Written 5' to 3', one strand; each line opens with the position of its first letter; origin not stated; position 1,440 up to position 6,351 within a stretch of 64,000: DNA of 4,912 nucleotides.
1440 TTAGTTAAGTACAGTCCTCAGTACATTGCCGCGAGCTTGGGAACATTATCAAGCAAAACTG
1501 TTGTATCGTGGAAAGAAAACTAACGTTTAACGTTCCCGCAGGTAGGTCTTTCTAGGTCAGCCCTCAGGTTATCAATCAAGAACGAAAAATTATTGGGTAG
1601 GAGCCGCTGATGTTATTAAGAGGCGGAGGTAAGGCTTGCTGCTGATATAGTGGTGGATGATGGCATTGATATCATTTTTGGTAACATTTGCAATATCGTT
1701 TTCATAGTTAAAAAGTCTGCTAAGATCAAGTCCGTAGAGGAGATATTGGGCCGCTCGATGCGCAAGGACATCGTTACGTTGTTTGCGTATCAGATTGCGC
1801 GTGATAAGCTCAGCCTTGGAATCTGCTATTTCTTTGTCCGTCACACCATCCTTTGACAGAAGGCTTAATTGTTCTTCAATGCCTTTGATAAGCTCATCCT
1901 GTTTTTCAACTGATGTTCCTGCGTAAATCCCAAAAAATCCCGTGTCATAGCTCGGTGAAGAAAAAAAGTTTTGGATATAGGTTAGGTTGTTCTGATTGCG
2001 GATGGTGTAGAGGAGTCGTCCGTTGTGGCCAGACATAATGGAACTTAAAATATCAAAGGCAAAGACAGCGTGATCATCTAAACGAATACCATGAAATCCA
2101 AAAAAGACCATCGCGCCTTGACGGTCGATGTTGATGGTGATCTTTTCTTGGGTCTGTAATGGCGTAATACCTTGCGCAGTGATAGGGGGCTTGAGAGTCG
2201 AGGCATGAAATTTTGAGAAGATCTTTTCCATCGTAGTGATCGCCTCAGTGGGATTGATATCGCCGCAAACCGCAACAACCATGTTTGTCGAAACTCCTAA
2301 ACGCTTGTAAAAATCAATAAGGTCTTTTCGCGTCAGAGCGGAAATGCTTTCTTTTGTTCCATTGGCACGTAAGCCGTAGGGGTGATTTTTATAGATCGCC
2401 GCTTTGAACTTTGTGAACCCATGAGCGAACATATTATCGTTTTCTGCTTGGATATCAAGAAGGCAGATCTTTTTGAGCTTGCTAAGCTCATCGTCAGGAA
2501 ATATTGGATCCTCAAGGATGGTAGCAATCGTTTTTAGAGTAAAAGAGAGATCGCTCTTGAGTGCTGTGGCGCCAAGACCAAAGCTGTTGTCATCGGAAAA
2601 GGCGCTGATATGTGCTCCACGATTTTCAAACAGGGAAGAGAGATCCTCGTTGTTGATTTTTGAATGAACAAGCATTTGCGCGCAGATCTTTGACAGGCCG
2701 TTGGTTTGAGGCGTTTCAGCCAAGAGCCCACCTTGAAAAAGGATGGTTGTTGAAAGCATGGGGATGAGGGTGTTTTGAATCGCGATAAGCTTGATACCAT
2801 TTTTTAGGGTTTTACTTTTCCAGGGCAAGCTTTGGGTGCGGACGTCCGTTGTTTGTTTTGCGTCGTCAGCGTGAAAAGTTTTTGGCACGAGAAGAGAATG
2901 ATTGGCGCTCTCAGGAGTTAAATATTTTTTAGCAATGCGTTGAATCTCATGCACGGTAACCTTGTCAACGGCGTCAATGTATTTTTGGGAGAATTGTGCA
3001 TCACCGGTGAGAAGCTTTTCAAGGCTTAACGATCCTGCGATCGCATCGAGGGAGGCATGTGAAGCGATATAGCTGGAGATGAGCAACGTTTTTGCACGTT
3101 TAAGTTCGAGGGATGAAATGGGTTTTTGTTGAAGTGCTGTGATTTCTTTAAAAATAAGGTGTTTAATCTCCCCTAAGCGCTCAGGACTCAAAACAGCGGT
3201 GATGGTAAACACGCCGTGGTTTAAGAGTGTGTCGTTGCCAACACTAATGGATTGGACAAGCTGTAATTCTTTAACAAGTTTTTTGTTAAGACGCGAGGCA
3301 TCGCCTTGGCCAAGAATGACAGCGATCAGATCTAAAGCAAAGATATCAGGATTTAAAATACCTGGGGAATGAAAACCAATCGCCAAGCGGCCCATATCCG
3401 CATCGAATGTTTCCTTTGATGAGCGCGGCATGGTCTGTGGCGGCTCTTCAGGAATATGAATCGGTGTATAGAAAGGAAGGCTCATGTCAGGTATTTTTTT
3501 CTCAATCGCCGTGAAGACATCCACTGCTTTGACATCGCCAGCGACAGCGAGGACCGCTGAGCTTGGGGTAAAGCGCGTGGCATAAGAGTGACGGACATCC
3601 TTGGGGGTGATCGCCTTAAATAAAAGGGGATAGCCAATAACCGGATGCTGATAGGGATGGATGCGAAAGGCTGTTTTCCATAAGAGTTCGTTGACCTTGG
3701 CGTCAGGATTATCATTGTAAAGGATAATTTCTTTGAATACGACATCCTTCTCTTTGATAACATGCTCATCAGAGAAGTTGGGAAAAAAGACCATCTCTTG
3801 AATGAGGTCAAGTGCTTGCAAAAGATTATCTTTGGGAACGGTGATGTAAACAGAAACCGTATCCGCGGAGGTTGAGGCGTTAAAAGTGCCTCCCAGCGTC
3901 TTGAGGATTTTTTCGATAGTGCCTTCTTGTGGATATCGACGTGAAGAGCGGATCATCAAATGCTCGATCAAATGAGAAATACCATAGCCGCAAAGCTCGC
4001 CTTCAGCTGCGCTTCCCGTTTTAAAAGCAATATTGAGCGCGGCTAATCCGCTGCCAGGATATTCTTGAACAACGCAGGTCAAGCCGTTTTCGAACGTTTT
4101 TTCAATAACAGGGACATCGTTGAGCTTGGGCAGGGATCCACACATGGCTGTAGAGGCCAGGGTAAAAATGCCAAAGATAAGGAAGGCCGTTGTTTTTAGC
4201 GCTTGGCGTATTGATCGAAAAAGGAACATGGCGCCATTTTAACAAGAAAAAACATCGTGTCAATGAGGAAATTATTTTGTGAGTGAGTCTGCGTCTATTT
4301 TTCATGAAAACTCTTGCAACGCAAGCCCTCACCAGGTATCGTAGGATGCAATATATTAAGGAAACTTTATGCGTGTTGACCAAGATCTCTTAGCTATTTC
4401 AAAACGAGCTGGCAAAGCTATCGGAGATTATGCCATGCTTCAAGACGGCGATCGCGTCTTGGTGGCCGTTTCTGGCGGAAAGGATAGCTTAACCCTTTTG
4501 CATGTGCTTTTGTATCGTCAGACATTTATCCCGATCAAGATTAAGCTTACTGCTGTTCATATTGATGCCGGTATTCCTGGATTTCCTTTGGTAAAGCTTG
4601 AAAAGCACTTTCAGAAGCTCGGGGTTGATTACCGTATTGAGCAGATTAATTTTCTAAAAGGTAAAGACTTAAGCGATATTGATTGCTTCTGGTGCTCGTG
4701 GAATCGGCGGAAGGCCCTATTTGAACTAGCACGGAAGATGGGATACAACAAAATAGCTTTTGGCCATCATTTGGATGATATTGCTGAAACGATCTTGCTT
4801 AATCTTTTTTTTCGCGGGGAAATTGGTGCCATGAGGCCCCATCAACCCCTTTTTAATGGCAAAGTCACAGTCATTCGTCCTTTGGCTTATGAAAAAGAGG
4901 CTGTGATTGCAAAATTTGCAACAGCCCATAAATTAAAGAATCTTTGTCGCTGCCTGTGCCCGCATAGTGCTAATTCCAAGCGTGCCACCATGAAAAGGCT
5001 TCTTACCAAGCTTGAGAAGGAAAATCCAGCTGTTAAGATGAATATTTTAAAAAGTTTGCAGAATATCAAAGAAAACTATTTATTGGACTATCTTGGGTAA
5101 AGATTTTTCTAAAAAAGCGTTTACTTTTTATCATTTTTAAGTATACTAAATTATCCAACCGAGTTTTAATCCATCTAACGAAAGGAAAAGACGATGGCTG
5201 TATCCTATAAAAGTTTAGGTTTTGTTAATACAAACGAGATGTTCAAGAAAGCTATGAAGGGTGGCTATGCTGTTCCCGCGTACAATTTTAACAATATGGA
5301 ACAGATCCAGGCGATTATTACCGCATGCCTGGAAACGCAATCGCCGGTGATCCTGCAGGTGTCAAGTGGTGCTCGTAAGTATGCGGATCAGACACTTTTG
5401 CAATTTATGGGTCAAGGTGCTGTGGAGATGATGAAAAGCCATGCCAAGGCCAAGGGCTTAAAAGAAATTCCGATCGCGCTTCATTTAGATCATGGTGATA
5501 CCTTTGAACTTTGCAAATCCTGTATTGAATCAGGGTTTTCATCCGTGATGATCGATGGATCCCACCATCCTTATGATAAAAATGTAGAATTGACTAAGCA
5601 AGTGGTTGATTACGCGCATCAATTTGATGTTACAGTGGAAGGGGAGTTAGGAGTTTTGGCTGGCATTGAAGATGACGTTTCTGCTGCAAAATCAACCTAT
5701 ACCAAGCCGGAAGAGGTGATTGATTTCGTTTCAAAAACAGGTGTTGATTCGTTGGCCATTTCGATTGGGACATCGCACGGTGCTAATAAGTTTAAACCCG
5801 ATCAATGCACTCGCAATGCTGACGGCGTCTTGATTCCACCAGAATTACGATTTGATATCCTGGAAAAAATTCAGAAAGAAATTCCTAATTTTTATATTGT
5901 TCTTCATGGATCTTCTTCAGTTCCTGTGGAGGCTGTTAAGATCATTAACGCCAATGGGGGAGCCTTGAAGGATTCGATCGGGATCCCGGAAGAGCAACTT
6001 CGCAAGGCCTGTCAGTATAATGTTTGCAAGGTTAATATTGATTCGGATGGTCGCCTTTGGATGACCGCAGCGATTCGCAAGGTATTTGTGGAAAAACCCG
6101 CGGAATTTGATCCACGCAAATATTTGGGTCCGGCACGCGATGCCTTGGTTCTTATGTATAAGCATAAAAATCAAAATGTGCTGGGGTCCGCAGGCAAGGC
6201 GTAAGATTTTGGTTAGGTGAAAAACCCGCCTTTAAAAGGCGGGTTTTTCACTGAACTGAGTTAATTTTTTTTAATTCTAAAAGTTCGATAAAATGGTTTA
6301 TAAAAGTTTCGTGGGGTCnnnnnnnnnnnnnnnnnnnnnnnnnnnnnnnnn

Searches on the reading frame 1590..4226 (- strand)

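Call 29: search_protein_families(library=pfam, proteins=[window:1590-4226:-], max_evalue=0.00001)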
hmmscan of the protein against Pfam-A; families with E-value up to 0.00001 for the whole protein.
window:1590-4226:- (878 aa): 2 families
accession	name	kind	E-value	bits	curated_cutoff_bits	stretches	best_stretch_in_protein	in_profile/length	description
PF05193.26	Peptidase_M16_C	-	6.8e-64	215.5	23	2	631-807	2-181/181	Peptidase M16 inactive domain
PF00675.25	Peptidase_M16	-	2.8e-37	128.3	22.3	2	57-197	8-146/149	Insulinase (Peptidase family M16)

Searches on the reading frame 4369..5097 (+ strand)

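Call 29: search_protein_families(library=pfam, proteins=[window:4369-5097:+], max_evalue=0.00001)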
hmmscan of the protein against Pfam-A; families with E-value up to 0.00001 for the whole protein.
window:4369-5097:+ (243 aa): 1 family
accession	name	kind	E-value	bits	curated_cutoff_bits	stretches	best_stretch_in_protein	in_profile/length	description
PF01171.26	ATP_bind_3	-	5.1e-16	59.4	27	1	30-190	2-162/182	PP-loop family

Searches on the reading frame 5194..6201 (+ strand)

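Call 29: search_protein_families(library=pfam, proteins=[window:5194-6201:+], max_evalue=0.00001)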
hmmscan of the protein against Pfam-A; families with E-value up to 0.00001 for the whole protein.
window:5194-6201:+ (336 aa): 1 family
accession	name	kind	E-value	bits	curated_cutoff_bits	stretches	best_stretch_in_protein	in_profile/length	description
PF01116.26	F_bP_aldolase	-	9.9e-95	317.6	25.5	1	11-335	1-277/277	Fructose-bisphosphate aldolase class-II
